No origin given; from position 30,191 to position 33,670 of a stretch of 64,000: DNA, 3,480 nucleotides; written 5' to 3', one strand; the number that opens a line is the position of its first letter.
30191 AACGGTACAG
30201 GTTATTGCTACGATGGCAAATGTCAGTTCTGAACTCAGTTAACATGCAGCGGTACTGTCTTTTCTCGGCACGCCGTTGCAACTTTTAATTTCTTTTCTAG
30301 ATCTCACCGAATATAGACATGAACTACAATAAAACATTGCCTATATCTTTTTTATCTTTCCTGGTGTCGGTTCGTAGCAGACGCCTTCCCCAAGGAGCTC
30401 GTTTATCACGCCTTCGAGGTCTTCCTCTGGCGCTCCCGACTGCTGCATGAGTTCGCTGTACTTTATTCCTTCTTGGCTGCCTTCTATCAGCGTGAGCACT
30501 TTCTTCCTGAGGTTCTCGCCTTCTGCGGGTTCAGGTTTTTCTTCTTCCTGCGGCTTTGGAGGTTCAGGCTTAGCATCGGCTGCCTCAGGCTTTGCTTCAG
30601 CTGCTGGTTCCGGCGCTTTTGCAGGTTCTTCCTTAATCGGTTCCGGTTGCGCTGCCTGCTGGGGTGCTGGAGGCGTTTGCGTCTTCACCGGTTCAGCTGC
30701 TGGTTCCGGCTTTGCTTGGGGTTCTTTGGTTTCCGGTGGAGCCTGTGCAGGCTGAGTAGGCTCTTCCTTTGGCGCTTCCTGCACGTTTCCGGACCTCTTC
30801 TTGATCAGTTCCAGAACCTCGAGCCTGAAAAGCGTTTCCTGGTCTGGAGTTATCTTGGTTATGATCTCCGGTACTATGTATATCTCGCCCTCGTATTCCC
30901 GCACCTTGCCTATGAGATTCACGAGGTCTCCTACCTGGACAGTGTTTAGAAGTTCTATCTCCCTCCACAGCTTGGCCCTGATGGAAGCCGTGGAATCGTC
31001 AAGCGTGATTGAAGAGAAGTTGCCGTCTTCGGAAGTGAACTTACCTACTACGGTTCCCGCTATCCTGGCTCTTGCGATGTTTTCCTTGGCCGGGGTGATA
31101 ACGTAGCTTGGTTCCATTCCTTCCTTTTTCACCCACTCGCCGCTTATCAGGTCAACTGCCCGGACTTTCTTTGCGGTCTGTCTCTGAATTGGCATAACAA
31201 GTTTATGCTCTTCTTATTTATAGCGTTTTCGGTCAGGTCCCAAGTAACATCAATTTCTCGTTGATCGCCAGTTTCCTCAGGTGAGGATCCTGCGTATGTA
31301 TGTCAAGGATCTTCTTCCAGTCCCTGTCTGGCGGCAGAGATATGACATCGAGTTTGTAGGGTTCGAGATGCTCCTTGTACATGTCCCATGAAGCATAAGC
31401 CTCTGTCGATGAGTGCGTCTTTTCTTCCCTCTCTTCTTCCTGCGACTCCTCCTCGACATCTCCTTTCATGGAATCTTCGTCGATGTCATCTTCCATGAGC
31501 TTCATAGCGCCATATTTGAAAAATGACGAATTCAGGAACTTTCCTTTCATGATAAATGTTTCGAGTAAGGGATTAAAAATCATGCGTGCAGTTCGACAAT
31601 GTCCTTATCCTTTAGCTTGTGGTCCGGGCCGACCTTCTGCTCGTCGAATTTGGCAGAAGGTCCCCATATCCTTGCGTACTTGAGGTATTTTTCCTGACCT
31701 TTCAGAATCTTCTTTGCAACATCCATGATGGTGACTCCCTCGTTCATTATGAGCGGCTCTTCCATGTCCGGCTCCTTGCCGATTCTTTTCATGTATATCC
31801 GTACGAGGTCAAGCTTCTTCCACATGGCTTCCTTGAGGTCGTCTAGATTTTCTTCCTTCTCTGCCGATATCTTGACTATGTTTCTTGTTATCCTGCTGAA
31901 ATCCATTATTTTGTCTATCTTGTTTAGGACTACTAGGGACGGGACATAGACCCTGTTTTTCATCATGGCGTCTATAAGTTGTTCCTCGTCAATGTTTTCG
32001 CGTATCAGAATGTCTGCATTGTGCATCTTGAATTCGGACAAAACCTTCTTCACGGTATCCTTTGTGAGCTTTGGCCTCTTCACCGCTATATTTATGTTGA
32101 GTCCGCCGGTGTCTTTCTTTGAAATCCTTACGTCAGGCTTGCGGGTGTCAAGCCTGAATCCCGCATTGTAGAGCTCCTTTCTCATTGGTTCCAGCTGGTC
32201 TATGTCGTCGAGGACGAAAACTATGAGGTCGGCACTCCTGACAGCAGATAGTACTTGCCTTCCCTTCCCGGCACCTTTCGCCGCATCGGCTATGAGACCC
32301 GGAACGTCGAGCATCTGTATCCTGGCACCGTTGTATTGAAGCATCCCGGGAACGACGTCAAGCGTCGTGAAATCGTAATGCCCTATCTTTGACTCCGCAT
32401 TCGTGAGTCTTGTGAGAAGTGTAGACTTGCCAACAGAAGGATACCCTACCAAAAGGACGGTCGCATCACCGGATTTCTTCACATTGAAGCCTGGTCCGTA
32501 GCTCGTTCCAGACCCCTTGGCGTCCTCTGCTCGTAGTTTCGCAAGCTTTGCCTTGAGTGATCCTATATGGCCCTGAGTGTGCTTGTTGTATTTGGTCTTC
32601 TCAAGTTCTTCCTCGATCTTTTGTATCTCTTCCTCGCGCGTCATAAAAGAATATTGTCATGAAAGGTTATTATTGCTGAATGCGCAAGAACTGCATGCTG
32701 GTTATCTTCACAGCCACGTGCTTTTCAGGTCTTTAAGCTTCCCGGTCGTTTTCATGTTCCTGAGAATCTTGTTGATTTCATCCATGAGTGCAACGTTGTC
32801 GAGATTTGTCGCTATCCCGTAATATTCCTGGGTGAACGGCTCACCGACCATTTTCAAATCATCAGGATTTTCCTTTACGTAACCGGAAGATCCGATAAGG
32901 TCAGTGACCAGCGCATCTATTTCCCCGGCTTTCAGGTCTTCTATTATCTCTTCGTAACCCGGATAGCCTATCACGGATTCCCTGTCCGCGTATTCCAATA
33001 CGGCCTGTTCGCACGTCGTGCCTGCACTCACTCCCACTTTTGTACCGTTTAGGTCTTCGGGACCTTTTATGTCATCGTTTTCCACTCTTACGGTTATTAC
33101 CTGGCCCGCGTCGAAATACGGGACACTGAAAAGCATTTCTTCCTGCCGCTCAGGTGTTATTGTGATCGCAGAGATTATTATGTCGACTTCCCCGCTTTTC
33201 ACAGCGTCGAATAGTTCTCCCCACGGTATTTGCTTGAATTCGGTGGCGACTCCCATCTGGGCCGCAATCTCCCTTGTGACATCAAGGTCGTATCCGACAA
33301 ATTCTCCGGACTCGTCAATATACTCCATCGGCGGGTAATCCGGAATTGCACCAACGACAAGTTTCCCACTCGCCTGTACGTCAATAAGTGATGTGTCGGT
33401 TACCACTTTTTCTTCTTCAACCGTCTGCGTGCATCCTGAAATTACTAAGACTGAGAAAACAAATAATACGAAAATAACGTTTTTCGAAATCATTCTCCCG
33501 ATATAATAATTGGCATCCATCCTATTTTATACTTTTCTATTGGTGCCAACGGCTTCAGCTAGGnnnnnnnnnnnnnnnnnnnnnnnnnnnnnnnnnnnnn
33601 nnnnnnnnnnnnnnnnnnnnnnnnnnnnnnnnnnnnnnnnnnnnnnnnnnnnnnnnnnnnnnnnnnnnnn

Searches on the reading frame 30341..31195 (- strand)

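Call 35: search_protein_families(library=pfam, proteins=[window:30341-31195:-], max_evalue=0.00001)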
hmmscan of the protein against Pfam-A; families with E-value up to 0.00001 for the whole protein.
window:30341-31195:- (284 aa): 1 family
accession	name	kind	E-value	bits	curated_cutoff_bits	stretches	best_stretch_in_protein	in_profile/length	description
PF01336.31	tRNA_anti-codon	-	3.4e-09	37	27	1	44-113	2-73/75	OB-fold nucleic acid binding domain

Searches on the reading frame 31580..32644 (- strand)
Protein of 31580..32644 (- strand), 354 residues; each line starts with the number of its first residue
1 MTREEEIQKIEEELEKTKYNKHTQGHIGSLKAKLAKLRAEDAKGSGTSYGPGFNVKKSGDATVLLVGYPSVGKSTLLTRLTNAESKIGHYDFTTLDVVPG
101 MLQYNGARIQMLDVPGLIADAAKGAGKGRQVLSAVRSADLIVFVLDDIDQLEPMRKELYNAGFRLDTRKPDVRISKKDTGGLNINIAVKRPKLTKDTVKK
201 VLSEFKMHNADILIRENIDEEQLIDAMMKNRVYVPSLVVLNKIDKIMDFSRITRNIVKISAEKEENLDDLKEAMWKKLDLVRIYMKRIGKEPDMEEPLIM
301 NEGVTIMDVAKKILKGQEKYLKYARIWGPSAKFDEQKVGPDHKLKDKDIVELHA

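Call 35: search_protein_families(library=pfam, proteins=[window:31580-32644:-], max_evalue=0.00001)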
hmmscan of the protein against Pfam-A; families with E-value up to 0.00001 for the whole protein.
window:31580-32644:- (354 aa): 4 families
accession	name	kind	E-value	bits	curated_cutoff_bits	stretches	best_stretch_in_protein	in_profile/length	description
PF16897.10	MMR_HSR1_Xtn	-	2.2e-31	108.4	35.2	1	179-280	1-106/106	C-terminal region of MMR_HSR1 domain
PF01926.29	MMR_HSR1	-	1.3e-24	86.9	21.9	1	62-162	1-100/113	50S ribosome-binding GTPase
PF02824.27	TGS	-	4.4e-12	46.3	22.2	1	281-353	1-59/60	TGS domain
PF02421.24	FeoB_N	-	2e-11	44.1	27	1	62-146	2-87/156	Ferrous iron transport protein B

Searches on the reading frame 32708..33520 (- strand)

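Call 35: search_protein_families(library=pfam, proteins=[window:32708-33520:-], max_evalue=0.00001)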
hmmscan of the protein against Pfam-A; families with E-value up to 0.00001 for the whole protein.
window:32708-33520:- (270 aa): 2 families
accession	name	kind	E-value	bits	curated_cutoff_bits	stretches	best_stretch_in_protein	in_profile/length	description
PF00497.25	SBP_bac_3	-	5.2e-39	133.5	26.4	1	54-270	1-130/132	Bacterial extracellular solute-binding proteins, family 3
PF10613.14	Lig_chan-Glu_bd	-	8.6e-06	26.3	30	0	74-146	42-113/115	Ligated ion channel L-glutamate- and glycine-binding site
